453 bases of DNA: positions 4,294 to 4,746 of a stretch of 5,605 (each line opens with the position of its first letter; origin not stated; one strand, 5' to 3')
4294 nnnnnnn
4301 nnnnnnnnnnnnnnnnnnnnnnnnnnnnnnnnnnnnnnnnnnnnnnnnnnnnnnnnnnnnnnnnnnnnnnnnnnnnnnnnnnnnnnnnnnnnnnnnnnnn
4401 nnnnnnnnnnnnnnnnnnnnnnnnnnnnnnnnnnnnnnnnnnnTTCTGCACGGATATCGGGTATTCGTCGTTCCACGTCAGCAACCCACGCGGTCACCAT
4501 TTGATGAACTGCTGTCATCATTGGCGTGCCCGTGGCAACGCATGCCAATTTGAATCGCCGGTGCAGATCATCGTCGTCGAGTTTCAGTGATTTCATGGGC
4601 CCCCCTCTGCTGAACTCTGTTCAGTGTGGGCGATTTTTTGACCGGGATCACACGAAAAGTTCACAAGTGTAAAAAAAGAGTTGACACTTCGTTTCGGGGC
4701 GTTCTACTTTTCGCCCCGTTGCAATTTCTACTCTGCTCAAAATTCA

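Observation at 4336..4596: RHH repressor gene embedded antisense in the 3' end of rep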

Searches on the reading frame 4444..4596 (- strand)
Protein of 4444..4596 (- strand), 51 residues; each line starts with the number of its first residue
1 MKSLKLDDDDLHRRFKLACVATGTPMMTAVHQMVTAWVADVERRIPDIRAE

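Call 41: find_homologous_proteins(query=A3, max_evalue=0.001)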
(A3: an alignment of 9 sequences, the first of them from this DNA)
Query A3 (9 sequences) (51 aa, profile of the alignment): 11 proteins with E <= 0.001 among 58 candidates.
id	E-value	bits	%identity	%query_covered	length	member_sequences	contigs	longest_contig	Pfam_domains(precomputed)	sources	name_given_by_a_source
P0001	2.4e-24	103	94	100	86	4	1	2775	-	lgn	-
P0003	1.6e-22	97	55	96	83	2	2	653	-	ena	-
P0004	3.0e-22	96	57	96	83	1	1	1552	-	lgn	-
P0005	3.4e-22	96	57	86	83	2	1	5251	-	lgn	-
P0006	4.5e-22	95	49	96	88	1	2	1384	-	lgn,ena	-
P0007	7.9e-22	95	55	96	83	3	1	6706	-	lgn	-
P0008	4.1e-21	92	57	86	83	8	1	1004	-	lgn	-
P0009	2.8e-20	90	38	98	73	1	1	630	-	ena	-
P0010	2.8e-20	90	38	98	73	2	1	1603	-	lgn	-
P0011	1.1e-15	75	47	96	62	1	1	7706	-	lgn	-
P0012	1.3e-4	40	65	45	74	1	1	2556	-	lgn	-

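Call 42: search_protein_families(library=pfam, alignment_id=A3, max_evalue=0.01)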
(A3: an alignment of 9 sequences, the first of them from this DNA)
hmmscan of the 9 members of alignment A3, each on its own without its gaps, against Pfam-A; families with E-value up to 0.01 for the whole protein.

A. member 1, seq(51 aa): 2 families
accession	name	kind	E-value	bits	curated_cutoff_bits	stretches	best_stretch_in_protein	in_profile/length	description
PF09274.16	ParG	-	1.7e-05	25.3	21.4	1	8-40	42-74/76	ParG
PF23807.1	RHH_10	-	6.4e-05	23.6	27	1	4-45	28-64/84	Ribbon-helix-helix protein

B. families by the number of members that match (of 9 scanned): 2 families
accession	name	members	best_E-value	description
PF09274.16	ParG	7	5.2e-06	ParG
PF23807.1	RHH_10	2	6.4e-05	Ribbon-helix-helix protein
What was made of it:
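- On ParG (PF09274), partition protein of ParF-ParG systems: 7 of 9 lineage domains hit ParG at E<=0.01 (call 42).
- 7 of 9 lineage domains hit ParG independently (call 42).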

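Call 44: find_encoding_contigs(protein=P0011, flank=5000, max_places=3)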
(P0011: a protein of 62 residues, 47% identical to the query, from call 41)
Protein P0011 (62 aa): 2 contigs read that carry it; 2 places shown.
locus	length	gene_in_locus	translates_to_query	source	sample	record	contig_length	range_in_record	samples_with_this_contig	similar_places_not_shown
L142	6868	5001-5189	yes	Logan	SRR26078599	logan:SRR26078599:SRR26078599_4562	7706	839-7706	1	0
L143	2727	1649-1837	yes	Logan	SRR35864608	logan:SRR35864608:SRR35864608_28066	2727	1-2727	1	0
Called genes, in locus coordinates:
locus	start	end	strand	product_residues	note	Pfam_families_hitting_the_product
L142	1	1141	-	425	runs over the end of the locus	PF03958:Secretin_N, PF00263:Secretin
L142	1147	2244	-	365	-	PF05707:Zot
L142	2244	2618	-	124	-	-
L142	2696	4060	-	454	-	-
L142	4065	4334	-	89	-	-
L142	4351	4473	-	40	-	-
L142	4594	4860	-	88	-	PF02303:Phage_DNA_bind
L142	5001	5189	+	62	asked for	-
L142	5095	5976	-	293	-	PF23343:REP_ORF2-G2P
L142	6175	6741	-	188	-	-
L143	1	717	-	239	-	?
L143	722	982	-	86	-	-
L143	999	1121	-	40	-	-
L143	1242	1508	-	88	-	PF02303:Phage_DNA_bind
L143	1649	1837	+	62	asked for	-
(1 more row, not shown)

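Call 45: find_encoding_contigs(protein=P0012, flank=5000, max_places=3)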
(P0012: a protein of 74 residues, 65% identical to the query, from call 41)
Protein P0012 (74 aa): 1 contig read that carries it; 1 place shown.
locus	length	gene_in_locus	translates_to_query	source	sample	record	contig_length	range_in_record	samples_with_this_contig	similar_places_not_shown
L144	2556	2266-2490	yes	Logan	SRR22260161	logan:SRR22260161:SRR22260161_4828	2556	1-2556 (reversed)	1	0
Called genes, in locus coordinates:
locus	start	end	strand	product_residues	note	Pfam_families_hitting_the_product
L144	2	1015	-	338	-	?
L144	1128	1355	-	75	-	-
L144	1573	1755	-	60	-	-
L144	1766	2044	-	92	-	PF02303:Phage_DNA_bind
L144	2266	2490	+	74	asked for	-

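Call 67: find_encoding_contigs(protein=P0007, flank=3000, max_places=2)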
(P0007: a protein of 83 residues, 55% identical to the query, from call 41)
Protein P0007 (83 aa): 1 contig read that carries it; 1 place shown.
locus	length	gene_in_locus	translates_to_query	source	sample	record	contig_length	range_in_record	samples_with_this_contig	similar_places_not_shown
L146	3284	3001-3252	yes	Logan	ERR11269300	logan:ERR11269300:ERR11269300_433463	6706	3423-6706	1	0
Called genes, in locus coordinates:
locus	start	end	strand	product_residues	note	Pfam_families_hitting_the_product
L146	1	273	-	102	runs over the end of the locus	PF10734:DUF2523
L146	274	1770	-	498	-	-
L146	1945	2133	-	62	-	PF05356:Phage_Coat_B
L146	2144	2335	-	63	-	-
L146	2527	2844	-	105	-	PF02303:Phage_DNA_bind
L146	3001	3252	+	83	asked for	-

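Call 68: find_encoding_contigs(protein=P0005, flank=3000, max_places=2)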
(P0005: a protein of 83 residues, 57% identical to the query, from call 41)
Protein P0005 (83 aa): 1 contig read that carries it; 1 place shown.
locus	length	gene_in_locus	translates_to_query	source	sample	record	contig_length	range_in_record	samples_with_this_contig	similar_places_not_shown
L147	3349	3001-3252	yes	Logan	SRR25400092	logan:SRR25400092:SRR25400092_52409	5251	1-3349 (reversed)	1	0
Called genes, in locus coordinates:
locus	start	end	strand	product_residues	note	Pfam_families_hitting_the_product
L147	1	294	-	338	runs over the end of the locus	PF05707:Zot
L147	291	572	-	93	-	PF10734:DUF2523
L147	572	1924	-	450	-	-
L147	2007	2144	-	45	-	PF05356:Phage_Coat_B (weak)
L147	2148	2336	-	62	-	-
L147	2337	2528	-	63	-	-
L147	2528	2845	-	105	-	PF02303:Phage_DNA_bind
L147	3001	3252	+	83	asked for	-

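Call 69: find_encoding_contigs(protein=P0004, flank=3000, max_places=2)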
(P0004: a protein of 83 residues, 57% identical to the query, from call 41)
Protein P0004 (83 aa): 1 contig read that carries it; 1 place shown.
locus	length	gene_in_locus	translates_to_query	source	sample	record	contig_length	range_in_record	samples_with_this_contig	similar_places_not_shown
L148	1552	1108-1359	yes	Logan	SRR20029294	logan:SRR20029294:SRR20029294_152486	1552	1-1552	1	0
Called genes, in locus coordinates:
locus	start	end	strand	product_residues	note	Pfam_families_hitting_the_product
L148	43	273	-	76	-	PF25631:Inovirus_capsid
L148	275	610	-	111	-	-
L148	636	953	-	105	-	PF02303:Phage_DNA_bind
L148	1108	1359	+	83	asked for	-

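Call 77: search_protein_families(library=ncbifam, proteins=[P0011], max_evalue=0.1)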
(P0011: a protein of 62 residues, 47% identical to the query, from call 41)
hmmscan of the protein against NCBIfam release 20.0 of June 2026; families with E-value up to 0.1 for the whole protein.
P0011 (62 aa): 1 family
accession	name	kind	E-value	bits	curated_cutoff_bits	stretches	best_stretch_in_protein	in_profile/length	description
NF008389.0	PRK11187.1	equivalog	0.0097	15.9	185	1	1-53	1-50/182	replication initiation negative regulator SeqA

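Call 78: search_dna_similar(query=window:4444-4596:-, collection=plasmids, mode=protein, max_evalue=1, max_rows=15)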
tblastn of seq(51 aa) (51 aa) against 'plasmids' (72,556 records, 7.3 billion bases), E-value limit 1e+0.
Records with a match: 520; places in all: 529; records where one place covers at least 80% of the query: 196.
Best place of each record, by identity: <60% 520.
By first word of the organism name: Escherichia 243; Salmonella 115; Erwinia 37; Klebsiella 36; Shigella 18; Serratia 14; Rahnella 12; Enterobacter 11; Citrobacter 10; Rhodococcus 6; and 13 more.
By predicted mobility (MOB-suite, as given by PLSDB): conjugative 303; non-mobilizable 135; mobilizable 82.
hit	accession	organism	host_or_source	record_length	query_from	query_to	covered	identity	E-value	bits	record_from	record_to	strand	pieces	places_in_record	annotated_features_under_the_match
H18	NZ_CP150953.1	Yoonia sp. BS5-3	cell culture,Marine algae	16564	1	51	100%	36.5%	2e-1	34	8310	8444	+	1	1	hypothetical protein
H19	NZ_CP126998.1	Acidisoma sp. PAMC 29798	cell culture,lichen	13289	2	40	76%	45.2%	2e-3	40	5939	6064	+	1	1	plasmid partition protein ParG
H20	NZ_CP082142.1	Erwinia persicina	Medicago,single cell,alfalfa seeds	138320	8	46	76%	41.0%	3e-3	40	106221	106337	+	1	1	plasmid partition protein ParG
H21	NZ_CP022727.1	Erwinia persicina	Allium cepa L.,single cell,rotten onion ...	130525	8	46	76%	41.0%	3e-3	40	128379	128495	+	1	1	plasmid partition protein ParG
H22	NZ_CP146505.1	Erwinia persicina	Cell culture,Leaf wash from mixed-leaf ...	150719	8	46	76%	41.0%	3e-3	40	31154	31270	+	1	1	plasmid partition protein ParG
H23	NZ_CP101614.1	Erwinia persicina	Whole organism,Green onion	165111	8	46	76%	41.0%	3e-3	40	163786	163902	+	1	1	plasmid partition protein ParG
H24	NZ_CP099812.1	Yersinia ruckeri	Salmo salar,head kidney,salmon tissue ...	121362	1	50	98%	31.4%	1e-1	35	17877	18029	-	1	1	plasmid partition protein ParG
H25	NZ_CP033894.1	Serratia liquefaciens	Stachytarpheta glabra,Flower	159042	2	42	80%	38.1%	3e-2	37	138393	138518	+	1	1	plasmid partition protein ParG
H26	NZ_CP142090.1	Serratia sp. K-M0228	Homo sapiens,wound swab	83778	2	42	80%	38.1%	1e-1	35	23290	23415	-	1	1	plasmid partition protein ParG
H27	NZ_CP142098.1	Serratia sp. K-M0252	Homo sapiens,urine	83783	2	42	80%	38.1%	1e-1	35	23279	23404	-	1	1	plasmid partition protein ParG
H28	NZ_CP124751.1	Serratia sp. K-M0706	Homo sapiens,wound swab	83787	2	42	80%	38.1%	1e-1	35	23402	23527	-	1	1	plasmid partition protein ParG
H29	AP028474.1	Serratia marcescens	Homo sapiens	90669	2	42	80%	38.1%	1e-1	35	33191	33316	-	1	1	hypothetical protein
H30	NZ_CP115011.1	Serratia nevei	dog,pure culture,wound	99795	2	42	80%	38.1%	1e-1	35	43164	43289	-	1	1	plasmid partition protein ParG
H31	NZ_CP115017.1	Serratia nevei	dog,pure culture,urine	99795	2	42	80%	38.1%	1e-1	35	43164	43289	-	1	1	plasmid partition protein ParG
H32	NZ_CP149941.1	Serratia nevei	pure culture,cucumber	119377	2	42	80%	38.1%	2e-1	34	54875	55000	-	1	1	plasmid partition protein ParG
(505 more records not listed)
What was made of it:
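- Weak tblastn hits in plasmids fall on genes annotated ParG (call 78).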
